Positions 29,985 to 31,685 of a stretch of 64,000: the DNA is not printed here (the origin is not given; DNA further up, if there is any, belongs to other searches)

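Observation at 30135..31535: EPSP-synthase-fold protein missing the canonical catalytic residues, adjacent to tyrA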

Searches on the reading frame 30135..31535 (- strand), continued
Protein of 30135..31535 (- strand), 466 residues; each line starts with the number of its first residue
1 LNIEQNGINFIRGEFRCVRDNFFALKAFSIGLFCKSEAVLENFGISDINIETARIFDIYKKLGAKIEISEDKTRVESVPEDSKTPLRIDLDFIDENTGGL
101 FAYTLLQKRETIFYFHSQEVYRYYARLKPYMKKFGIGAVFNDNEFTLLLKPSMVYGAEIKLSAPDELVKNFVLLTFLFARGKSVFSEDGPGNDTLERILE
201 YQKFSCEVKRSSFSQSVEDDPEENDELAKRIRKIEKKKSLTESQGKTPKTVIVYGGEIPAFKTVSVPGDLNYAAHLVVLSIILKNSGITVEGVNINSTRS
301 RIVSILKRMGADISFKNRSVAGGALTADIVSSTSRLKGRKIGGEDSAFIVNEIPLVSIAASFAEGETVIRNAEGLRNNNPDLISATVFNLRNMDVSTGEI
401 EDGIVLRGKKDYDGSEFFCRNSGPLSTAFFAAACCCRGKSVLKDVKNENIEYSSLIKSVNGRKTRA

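Call 63: find_encoding_contigs(protein=P0346, flank=10000, max_places=2)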
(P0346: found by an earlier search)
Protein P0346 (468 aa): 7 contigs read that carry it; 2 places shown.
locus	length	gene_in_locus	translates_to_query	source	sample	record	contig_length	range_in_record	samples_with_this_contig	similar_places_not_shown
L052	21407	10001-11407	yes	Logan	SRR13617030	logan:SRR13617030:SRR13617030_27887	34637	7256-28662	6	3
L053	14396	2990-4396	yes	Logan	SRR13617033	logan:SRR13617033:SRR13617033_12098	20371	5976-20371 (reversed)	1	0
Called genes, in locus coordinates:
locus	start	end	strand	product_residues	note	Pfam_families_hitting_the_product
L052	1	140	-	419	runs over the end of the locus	PF02812:ELFV_dehydrog_N, PF00208:ELFV_dehydrog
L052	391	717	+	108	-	PF00085:Thioredoxin, PF13098:Thioredoxin_2 (faint), PF13905:Thioredoxin_8 (faint)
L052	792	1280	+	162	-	PF02915:Rubrerythrin (faint), PF13668:Ferritin_2 (faint)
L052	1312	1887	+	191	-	PF00210:Ferritin, PF02915:Rubrerythrin, PF23458:DUF7130, PF21349:RUBY_RBDX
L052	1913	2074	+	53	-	PF00301:Rubredoxin, PF21349:RUBY_RBDX (faint)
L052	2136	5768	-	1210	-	PF02574:S-methyl_trans, PF00809:Pterin_bind, PF02607:B12-binding_2, PF02310:B12-binding, PF02965:Met_synt_B12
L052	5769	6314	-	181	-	PF00156:Pribosyltran, PF14681:UPRTase (weak)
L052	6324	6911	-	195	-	-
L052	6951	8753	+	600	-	PF00009:GTP_EFTU, PF03144:GTP_EFTU_D2, PF22042:EF-G_D2 (faint), PF00679:EFG_C, PF06421:LepA_C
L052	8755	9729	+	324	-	PF10502:Peptidase_S26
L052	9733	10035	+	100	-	PF01817:CM_2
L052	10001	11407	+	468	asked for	PF00275:EPSP_synthase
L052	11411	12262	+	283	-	PF01513:NAD_kinase, PF20143:NAD_kinase_C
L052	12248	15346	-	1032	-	PF02837:Glyco_hydro_2_N, PF22666:Glyco_hydro_2_N2 (weak), PF00703:Glyco_hydro_2, PF02836:Glyco_hydro_2_C, PF16353:LacZ_4, PF02929:Bgal_small_N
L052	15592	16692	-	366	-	PF00294:PfkB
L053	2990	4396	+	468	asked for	PF00275:EPSP_synthase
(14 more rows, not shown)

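Call 64: find_encoding_contigs(protein=P0345, flank=10000, max_places=2)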
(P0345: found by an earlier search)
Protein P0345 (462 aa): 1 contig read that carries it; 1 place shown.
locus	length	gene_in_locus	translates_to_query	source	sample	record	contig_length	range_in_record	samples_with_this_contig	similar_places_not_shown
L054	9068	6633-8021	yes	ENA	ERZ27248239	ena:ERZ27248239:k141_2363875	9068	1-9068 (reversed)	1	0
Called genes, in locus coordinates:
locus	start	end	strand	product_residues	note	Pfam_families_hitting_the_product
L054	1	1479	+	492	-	?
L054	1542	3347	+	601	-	PF00009:GTP_EFTU, PF03144:GTP_EFTU_D2, PF22042:EF-G_D2 (faint), PF00679:EFG_C, PF06421:LepA_C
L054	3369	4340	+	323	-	PF10502:Peptidase_S26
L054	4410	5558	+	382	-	PF00291:PALP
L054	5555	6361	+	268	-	PF00290:Trp_syntA, PF00977:His_biosynth (faint)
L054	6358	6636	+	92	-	PF01817:CM_2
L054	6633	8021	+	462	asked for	PF00275:EPSP_synthase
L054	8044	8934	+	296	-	PF01513:NAD_kinase, PF20143:NAD_kinase_C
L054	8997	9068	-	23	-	?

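Call 75: find_encoding_contigs(protein=P0174, flank=10000, max_places=2)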
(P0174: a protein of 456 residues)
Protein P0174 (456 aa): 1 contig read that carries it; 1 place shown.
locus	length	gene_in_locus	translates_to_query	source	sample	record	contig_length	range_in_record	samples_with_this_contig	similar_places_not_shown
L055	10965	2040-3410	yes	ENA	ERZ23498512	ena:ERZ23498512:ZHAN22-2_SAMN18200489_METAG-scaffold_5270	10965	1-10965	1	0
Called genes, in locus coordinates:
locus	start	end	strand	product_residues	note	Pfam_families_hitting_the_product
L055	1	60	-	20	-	?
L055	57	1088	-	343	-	PF04551:GcpE, PF26540:GcpE_C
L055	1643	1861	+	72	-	-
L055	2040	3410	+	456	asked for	PF00275:EPSP_synthase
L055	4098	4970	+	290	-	PF08501:Shikimate_dh_N, PF01488:Shikimate_DH (weak), PF18317:SDH_C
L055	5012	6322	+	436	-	PF01029:NusB, PF22458:RsmF-B_ferredox, PF01189:Methyltr_RsmB-F, PF01728:FtsJ, PF13649:Methyltransf_25 (faint), PF13847:Methyltransf_31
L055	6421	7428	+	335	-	PF01073:3Beta_HSD, PF01370:Epimerase, PF02719:Polysacc_synt_2, PF04321:RmlD_sub_bind, PF07993:NAD_binding_4, PF13460:NAD_binding_10 (weak), PF16363:GDP_Man_Dehyd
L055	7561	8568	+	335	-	PF01408:GFO_IDH_MocA, PF02894:GFO_IDH_MocA_C, PF22725:GFO_IDH_MocA_C3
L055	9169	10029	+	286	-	PF01875:Memo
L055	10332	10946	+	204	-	PF00702:Hydrolase, PF08645:PNK3P (weak), PF13419:HAD_2 (faint), PF13242:Hydrolase_like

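Call 76: find_encoding_contigs(protein=P0339, flank=10000, max_places=1)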
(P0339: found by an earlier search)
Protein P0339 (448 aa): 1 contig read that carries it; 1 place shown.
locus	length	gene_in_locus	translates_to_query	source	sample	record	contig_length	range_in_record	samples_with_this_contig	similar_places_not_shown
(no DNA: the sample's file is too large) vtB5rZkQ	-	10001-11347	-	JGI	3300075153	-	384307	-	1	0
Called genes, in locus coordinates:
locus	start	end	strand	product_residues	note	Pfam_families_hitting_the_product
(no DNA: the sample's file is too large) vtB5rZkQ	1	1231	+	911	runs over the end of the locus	PF16078:2-oxogl_dehyd_N, PF00676:E1_dh, PF02779:Transket_pyr, PF16870:OxoGdeHyase_C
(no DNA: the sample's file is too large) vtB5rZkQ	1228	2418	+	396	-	PF00364:Biotin_lipoyl, PF02817:E3_binding, PF00198:2-oxoacid_dh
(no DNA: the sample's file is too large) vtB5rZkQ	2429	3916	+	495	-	PF00890:FAD_binding_2, PF01134:GIDA, PF01266:DAO (weak), PF07992:Pyr_redox_2, PF12831:FAD_oxidored, PF13450:NAD_binding_8, PF00070:Pyr_redox, PF02852:Pyr_redox_dim, +8 more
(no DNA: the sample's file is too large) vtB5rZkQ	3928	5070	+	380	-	PF00285:Citrate_synt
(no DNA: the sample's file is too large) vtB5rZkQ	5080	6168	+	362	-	PF01070:FMN_dh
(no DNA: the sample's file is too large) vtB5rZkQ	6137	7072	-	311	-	PF04055:Radical_SAM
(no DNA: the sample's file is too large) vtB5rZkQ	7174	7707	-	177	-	-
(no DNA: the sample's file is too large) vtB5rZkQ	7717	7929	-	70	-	PF07610:DUF1573 (weak)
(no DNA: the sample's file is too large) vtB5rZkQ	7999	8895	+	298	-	-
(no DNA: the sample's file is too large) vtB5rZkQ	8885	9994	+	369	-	PF02153:PDH_N, PF20463:PDH_C, PF01842:ACT (weak)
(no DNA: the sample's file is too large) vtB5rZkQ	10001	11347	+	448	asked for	PF00275:EPSP_synthase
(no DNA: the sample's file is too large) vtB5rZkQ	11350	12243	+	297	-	PF01513:NAD_kinase, PF20143:NAD_kinase_C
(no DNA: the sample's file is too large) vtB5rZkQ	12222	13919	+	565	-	PF02463:SMC_N, PF13476:AAA_23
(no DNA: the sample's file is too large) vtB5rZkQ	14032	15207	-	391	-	PF00389:2-Hacid_dh, PF02826:2-Hacid_dh_C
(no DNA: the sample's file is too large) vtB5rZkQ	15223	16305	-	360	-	PF00266:Aminotran_5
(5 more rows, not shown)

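Call 83: search_protein_families(library=ncbifam, proteins=[P0148, P0147, P0157, P0192, P0121, P0258, P0002, P0174], max_evalue=0.001)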
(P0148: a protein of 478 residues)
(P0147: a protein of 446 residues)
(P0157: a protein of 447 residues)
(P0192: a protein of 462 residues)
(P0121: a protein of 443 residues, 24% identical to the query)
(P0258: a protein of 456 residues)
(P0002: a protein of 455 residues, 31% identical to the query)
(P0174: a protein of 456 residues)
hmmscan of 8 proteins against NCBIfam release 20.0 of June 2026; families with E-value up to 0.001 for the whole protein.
P0148 (478 aa): 2 families
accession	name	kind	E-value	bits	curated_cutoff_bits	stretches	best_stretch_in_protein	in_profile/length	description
TIGR01356.1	aroA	equivalog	6.1e-27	94.5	287.25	1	253-454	216-412/415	3-phosphoshikimate 1-carboxyvinyltransferase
NF011381.1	PRK14806.1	equivalog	1.8e-21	76.1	902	1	253-454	525-726/733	bifunctional prephenate dehydrogenase/3-phosphoshikimate 1-carboxyvinyltransferase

P0147 (446 aa): 4 families
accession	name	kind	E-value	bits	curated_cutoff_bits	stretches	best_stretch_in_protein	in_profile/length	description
TIGR01356.1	aroA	equivalog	7.4e-26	90.9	287.25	2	240-423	218-395/415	3-phosphoshikimate 1-carboxyvinyltransferase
NF011381.1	PRK14806.1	equivalog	8.7e-24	83.7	902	1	242-422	529-708/733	bifunctional prephenate dehydrogenase/3-phosphoshikimate 1-carboxyvinyltransferase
TIGR01072.1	murA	equivalog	1.1e-05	24.4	392.7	0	3-422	4-392/416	UDP-N-acetylglucosamine 1-carboxyvinyltransferase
NF006873.0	PRK09369.1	subfamily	1.1e-05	24.3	297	0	2-134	3-139/419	UDP-N-acetylglucosamine 1-carboxyvinyltransferase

P0157 (447 aa): 6 families
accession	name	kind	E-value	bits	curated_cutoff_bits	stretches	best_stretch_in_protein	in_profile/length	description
NF011381.1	PRK14806.1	equivalog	2.4e-40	138.5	902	1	233-438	516-720/733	bifunctional prephenate dehydrogenase/3-phosphoshikimate 1-carboxyvinyltransferase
TIGR01356.1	aroA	equivalog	5.1e-35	121.1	287.25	1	232-443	206-411/415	3-phosphoshikimate 1-carboxyvinyltransferase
NF006873.0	PRK09369.1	subfamily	2e-10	39.9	297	1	255-362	308-402/419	UDP-N-acetylglucosamine 1-carboxyvinyltransferase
TIGR01072.1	murA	equivalog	1.4e-09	37.3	392.7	1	258-361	311-401/416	UDP-N-acetylglucosamine 1-carboxyvinyltransferase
NF009470.0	PRK12830.1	equivalog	9.5e-08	31.1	552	1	267-379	318-412/417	UDP-N-acetylglucosamine 1-carboxyvinyltransferase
NF008816.0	PRK11860.1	equivalog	1.1e-07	30.4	943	1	251-446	246-437/662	bifunctional 3-phosphoshikimate 1-carboxyvinyltransferase/cytidylate kinase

P0192 (462 aa): 6 families
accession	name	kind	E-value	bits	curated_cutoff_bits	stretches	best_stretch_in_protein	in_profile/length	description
TIGR01356.1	aroA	equivalog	1.1e-34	120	287.25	1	248-458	205-413/415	3-phosphoshikimate 1-carboxyvinyltransferase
NF011381.1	PRK14806.1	equivalog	2.6e-25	88.8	902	1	243-450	509-719/733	bifunctional prephenate dehydrogenase/3-phosphoshikimate 1-carboxyvinyltransferase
NF006873.0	PRK09369.1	subfamily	2.2e-13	49.7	297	1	352-442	172-258/419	UDP-N-acetylglucosamine 1-carboxyvinyltransferase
TIGR01072.1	murA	equivalog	3.8e-12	45.7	392.7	1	352-442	171-257/416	UDP-N-acetylglucosamine 1-carboxyvinyltransferase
NF008816.0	PRK11860.1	equivalog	4.4e-07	28.4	943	1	351-457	325-435/662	bifunctional 3-phosphoshikimate 1-carboxyvinyltransferase/cytidylate kinase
NF009470.0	PRK12830.1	equivalog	2.6e-05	23.1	552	0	248-449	211-400/417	UDP-N-acetylglucosamine 1-carboxyvinyltransferase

P0121 (443 aa): 2 families
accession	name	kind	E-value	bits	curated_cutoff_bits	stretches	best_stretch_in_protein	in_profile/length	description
TIGR01356.1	aroA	equivalog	7.8e-21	74.4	287.25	1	241-424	218-396/415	3-phosphoshikimate 1-carboxyvinyltransferase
NF011381.1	PRK14806.1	equivalog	1.3e-19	70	902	1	240-422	527-708/733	bifunctional prephenate dehydrogenase/3-phosphoshikimate 1-carboxyvinyltransferase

P0258 (456 aa): 2 families
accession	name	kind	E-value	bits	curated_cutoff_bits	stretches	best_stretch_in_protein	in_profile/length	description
TIGR01356.1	aroA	equivalog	1.8e-16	60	287.25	1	215-446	187-412/415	3-phosphoshikimate 1-carboxyvinyltransferase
NF011381.1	PRK14806.1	equivalog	2.7e-15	55.7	902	1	244-446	524-726/733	bifunctional prephenate dehydrogenase/3-phosphoshikimate 1-carboxyvinyltransferase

P0002 (455 aa): 6 families
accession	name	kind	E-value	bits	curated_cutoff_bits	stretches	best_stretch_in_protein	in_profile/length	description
NF011381.1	PRK14806.1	equivalog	1.8e-149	499.3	902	2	2-208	303-511/733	bifunctional prephenate dehydrogenase/3-phosphoshikimate 1-carboxyvinyltransferase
TIGR01356.1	aroA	equivalog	2.3e-116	389.1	287.25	2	241-453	207-413/415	3-phosphoshikimate 1-carboxyvinyltransferase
NF008816.0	PRK11860.1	equivalog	5.9e-52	176.7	943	2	253-454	240-437/662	bifunctional 3-phosphoshikimate 1-carboxyvinyltransferase/cytidylate kinase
NF006873.0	PRK09369.1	subfamily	1.7e-22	79.7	297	2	240-448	214-406/419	UDP-N-acetylglucosamine 1-carboxyvinyltransferase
TIGR01072.1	murA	equivalog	2e-21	76.3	392.7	1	240-450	213-408/416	UDP-N-acetylglucosamine 1-carboxyvinyltransferase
NF009470.0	PRK12830.1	equivalog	2.9e-16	59.2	552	1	241-452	213-408/417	UDP-N-acetylglucosamine 1-carboxyvinyltransferase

P0174 (456 aa): 6 families
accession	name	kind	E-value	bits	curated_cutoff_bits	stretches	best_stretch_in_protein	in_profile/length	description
NF011381.1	PRK14806.1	equivalog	1.9e-144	482.7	902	2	3-218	304-520/733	bifunctional prephenate dehydrogenase/3-phosphoshikimate 1-carboxyvinyltransferase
TIGR01356.1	aroA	equivalog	2.1e-118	395.8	287.25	2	238-455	202-413/415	3-phosphoshikimate 1-carboxyvinyltransferase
NF008816.0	PRK11860.1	equivalog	7.3e-49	166.5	943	2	7-187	10-193/662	bifunctional 3-phosphoshikimate 1-carboxyvinyltransferase/cytidylate kinase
NF006873.0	PRK09369.1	subfamily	2.6e-19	69.2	297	2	242-439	214-395/419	UDP-N-acetylglucosamine 1-carboxyvinyltransferase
TIGR01072.1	murA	equivalog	9.9e-18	64.1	392.7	1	242-439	213-395/416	UDP-N-acetylglucosamine 1-carboxyvinyltransferase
NF009470.0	PRK12830.1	equivalog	4.6e-14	52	552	1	374-442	330-396/417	UDP-N-acetylglucosamine 1-carboxyvinyltransferase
